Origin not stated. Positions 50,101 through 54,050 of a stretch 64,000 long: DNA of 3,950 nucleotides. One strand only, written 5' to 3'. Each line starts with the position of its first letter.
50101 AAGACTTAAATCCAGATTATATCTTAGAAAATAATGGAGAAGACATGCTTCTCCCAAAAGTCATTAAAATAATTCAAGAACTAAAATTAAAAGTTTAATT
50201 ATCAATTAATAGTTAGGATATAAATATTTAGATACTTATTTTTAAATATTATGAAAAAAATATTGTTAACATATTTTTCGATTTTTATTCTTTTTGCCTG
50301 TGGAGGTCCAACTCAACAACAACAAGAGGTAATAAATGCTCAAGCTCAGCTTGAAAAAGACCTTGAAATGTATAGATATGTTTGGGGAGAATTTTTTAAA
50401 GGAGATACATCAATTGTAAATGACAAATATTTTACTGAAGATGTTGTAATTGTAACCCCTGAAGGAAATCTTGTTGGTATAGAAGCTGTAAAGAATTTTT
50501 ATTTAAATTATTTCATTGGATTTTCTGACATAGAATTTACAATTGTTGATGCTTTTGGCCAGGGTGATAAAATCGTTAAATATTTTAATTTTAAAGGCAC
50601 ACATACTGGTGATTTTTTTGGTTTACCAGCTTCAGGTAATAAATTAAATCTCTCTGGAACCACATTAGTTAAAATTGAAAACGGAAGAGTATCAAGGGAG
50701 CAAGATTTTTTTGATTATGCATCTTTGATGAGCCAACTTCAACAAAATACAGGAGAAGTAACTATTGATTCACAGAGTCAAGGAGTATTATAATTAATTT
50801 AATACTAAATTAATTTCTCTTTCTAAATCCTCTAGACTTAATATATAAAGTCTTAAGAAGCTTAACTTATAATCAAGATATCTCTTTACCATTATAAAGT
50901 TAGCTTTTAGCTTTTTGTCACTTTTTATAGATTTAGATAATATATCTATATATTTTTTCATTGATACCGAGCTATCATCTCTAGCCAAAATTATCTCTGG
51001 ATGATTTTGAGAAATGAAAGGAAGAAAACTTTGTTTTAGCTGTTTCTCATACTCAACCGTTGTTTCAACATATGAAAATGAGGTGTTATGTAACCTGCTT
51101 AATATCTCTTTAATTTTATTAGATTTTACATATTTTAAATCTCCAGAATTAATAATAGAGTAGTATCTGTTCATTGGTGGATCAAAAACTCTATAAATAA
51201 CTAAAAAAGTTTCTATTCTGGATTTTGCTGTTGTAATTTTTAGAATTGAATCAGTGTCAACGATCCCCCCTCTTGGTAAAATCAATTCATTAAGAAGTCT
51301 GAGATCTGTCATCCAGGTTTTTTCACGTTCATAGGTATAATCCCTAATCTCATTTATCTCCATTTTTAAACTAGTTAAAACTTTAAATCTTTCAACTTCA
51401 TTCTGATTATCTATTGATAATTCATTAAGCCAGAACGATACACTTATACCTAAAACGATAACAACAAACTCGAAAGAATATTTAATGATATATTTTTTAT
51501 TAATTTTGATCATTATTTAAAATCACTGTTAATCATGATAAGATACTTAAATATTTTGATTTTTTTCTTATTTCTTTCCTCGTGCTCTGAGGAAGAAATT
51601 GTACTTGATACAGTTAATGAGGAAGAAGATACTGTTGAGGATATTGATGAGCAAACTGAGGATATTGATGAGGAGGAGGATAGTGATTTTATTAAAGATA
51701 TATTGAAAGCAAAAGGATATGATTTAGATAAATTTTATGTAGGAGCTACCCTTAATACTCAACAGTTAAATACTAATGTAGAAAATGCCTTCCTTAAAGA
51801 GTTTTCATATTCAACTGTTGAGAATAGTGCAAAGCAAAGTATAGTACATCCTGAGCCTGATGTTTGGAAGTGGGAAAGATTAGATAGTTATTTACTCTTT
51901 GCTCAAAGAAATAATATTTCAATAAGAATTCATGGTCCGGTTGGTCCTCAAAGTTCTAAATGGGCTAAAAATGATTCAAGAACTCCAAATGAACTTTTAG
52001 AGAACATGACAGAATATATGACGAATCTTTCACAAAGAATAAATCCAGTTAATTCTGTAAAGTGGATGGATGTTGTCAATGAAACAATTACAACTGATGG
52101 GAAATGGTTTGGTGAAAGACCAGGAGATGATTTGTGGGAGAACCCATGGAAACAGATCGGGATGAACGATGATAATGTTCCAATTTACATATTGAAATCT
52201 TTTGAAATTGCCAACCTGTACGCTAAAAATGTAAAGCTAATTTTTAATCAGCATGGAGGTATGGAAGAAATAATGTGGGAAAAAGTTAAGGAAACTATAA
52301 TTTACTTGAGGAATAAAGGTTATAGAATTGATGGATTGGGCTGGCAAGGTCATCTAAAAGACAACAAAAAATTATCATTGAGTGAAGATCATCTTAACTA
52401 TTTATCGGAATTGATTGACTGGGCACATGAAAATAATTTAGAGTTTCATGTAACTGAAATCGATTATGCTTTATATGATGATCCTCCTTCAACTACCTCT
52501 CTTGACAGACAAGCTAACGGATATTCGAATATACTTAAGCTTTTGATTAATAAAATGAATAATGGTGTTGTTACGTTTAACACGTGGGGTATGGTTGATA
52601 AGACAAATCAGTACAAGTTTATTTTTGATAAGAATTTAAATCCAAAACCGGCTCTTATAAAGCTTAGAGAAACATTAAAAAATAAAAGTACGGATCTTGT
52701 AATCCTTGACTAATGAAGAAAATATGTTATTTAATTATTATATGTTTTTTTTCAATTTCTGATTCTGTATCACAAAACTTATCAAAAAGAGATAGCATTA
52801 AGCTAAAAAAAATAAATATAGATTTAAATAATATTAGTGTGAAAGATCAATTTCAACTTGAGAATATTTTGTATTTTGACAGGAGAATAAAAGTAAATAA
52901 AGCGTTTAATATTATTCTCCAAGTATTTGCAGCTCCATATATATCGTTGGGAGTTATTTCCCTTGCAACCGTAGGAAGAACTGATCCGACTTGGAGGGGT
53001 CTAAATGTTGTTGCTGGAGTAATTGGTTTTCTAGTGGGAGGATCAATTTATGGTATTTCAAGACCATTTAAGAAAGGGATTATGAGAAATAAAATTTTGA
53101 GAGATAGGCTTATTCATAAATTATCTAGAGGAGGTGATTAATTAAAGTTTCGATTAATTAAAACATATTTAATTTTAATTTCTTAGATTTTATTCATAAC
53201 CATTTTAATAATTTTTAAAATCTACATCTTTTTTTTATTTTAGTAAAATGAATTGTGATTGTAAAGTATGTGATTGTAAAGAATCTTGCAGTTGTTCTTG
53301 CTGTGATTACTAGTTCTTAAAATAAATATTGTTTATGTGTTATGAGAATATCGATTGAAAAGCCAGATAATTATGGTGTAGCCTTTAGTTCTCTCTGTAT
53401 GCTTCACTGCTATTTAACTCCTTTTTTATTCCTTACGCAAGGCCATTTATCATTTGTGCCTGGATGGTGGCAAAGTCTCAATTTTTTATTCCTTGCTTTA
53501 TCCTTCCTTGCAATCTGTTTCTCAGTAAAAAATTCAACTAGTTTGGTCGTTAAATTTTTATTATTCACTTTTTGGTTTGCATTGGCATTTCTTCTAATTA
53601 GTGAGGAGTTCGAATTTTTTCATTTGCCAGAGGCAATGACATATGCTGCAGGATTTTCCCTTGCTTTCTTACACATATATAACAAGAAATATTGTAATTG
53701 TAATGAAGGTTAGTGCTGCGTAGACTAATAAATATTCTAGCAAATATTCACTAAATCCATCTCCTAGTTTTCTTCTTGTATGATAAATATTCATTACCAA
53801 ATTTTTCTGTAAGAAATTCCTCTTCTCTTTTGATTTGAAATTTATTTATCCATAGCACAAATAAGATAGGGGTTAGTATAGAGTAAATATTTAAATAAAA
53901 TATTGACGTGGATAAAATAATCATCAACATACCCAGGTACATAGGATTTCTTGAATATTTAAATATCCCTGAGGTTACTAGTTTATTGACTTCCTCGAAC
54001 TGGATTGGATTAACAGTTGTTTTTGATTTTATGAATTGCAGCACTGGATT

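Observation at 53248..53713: Hidden 21-aa, 8-cysteine mini-ORF coupled to a MerC-family membrane protein: candidate minimal metallothionein-like metal-handling module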

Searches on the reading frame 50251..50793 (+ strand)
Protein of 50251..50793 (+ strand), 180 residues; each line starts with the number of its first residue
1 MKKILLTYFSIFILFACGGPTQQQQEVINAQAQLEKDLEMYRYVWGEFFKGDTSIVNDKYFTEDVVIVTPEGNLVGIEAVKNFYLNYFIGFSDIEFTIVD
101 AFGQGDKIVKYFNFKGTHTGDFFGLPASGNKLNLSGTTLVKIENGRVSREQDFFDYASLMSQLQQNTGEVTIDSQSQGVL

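Call 3: search_protein_families(library=pfam, proteins=[window:50251-50793:+], max_evalue=1)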
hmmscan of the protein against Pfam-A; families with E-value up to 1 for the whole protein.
window:50251-50793:+ (180 aa): 3 families
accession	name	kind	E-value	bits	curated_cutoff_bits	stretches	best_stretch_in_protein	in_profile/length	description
PF07366.18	SnoaL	-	1.6e-25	89.8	28.4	1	50-163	13-126/126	SnoaL-like polyketide cyclase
PF12680.13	SnoaL_2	-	2e-12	48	27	1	58-149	17-101/102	SnoaL-like domain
PF14534.12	DUF4440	-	0.00053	20.8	25.2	1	58-121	21-84/107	Domain of unknown function (DUF4440)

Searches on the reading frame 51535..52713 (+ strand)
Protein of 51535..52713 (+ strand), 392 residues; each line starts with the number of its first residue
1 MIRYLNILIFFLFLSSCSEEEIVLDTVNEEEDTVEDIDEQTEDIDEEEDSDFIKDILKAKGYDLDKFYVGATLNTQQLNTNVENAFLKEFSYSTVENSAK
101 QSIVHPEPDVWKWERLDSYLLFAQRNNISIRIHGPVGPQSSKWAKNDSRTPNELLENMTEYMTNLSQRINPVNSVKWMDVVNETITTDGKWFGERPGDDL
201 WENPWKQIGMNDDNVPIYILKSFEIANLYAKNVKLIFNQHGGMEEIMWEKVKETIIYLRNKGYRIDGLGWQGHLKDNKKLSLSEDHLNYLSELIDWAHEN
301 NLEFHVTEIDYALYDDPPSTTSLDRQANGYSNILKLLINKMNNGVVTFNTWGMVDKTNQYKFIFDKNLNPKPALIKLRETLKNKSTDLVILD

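Call 3: search_protein_families(library=pfam, proteins=[window:51535-52713:+], max_evalue=1)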
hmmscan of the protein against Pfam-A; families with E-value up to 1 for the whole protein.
window:51535-52713:+ (392 aa): 1 family
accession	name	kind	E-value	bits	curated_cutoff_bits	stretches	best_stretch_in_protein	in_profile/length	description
PF00331.26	Glyco_hydro_10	-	8.4e-40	137.3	22.1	1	65-377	8-308/311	Glycosyl hydrolase family 10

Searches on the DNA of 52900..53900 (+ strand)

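Call 48: search_rna_families(source=window, start=52900, end=53900, threshold=evalue, max_evalue=10)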
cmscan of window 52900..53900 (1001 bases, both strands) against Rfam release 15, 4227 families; matches with E-value up to 10: 3.
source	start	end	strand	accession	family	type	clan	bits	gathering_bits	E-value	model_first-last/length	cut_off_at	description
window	52911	52987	+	RF01163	snoR64a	Gene; snRNA; snoRNA; CD-box;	-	18.1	45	3.6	1-77/77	no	Small nucleolar RNA snoR64a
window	53696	53790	+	RF02535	ODC_IRES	Cis-reg; IRES;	-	17.7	44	6.1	1-142/142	no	ODC internal ribosome entry site (IRES)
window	53039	53129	+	RF01211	SNORD124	Gene; snRNA; snoRNA; CD-box;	-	16.4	40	8.2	1-104/104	no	Small nucleolar RNA SNORD124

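Call 73: search_dna_similar(query=window:53245-53316:+, collection=phages, mode=distant, max_evalue=10, max_rows=30)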
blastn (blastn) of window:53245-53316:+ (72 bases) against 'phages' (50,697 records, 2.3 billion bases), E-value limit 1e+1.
Records with a match: 29; places in all: 29; records where one place covers at least 80% of the query: 0.
Best place of each record, by identity: >=99% 13; 95-99% 2; 90-95% 6; 80-90% 8.
By first word of the organism name: Bacillus 7; Streptomyces 5; Bacteriophage 3; Vibrio 3; Aeromonas 2; Erwinia 2; Escherichia 2; Microviridae 1; uncultured 1; Methanobrevibacter 1; and 2 more.
By host as written in the record: - 7; Bacillus anthracis Sterne 6; Vibrio alginolyticus 2; Streptomyces sanglieri UNT16F27A 2; Erwinia amylovora DSM17948 2; Escherichia coli K-12 MG1655 2; Streptomyces lividans JI 1326 2; Methanobrevibacter smithii ATCC 35061 (PS) 1; and 5 more.
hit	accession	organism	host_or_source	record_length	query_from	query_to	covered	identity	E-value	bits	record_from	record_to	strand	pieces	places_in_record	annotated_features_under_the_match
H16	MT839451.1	Bacteriophage sp.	human fecal samples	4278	24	59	50%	80.6%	7e+0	35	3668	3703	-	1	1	record has no annotation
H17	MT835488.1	Bacteriophage sp.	human fecal samples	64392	30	59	42%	84.4%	7e+0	34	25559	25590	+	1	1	record has no annotation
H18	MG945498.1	Microviridae sp.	pig feces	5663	15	43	40%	86.2%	7e+0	34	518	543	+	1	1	similar to VP4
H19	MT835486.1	Bacteriophage sp.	human fecal samples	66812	31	57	38%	88.9%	2e+0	37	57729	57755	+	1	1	record has no annotation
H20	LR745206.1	uncultured phage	metagenomic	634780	7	33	38%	88.9%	2e+0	37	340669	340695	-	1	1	record has no annotation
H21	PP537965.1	Methanobrevibacter smithii tailed virus 1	Methanobrevibacter smithii ATCC 35061 ...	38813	25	52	39%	85.7%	7e+0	34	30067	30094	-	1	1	hypothetical protein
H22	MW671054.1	Aeromonas phage PZL-Ah152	Aeromonas hydrophila Ah-152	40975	37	62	36%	88.5%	7e+0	35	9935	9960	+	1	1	hypothetical protein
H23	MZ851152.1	Aeromonas phage PZL-Ah8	Aeromonas hydrophila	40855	37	62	36%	88.5%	7e+0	35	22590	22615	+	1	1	hypothetical protein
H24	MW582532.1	Nocardia phage P3.1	Nocardia transvalensis ATCC 6865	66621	36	58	32%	95.7%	7e+0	35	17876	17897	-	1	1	Cas4 family exonuclease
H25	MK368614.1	Vibrio phage 2 TSL-2019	Vibrio alginolyticus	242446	30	52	32%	91.3%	7e+0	34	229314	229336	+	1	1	hypothetical protein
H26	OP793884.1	Vibrio phage vB_VpaM_R16F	Vibrio parahaemolyticus 1.1997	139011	8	30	32%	91.3%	7e+0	34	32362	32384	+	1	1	hypothetical protein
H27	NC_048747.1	Vibrio phage 2 TSL-2019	Vibrio alginolyticus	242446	30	52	32%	91.3%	7e+0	34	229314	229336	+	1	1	hypothetical protein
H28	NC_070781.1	Streptomyces phage Tomas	Streptomyces sanglieri UNT16F27A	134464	30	52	32%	91.3%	7e+0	34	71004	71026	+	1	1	100: helix-turn-helix DNA binding domain protein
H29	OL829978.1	Streptomyces phage Tomas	Streptomyces sanglieri UNT16F27A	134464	30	52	32%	91.3%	7e+0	34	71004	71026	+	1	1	100: helix-turn-helix DNA binding domain protein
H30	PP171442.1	Streptomyces phage Naboo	soil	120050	30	52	32%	91.3%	7e+0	34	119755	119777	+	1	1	record has no annotation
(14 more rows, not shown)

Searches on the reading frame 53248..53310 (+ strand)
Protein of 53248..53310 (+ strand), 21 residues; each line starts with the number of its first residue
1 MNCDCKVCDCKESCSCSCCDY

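Call 3: search_protein_families(library=pfam, proteins=[window:53248-53310:+], max_evalue=1)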
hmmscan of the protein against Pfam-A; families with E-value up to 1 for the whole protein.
seq(21 aa): 0 families

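Call 4: search_protein_families(library=ncbifam, proteins=[window:53248-53310:+], max_evalue=10)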
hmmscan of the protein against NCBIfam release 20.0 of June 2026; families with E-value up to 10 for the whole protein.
seq(21 aa): 0 families

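Call 55: search_solved_structures(query=window:53248-53310:+, max_evalue=10, show_alignments=3)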
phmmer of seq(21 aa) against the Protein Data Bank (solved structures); distinct sequences matched with E-value up to 10: 1.
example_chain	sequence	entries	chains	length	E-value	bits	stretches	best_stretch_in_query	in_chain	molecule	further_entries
1hy9_A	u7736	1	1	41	0.22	15.1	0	6-17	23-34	COCAINE AND AMPHETAMINE REGULATED TRANSCRIPT PROTEIN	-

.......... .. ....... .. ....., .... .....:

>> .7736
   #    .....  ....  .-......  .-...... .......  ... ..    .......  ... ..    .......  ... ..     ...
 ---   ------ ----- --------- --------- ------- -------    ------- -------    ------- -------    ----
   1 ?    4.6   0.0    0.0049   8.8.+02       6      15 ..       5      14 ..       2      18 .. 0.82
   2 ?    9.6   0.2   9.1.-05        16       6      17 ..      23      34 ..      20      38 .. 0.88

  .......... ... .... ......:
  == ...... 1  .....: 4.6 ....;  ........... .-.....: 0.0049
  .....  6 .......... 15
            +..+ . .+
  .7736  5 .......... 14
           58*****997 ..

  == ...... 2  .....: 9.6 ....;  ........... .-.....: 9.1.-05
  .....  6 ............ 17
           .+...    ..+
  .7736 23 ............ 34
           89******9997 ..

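Call 61: search_protein_families(library=phrogs, proteins=[window:53248-53310:+], max_evalue=10)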
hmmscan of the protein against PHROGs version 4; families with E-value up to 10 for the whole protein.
seq(21 aa): 0 families
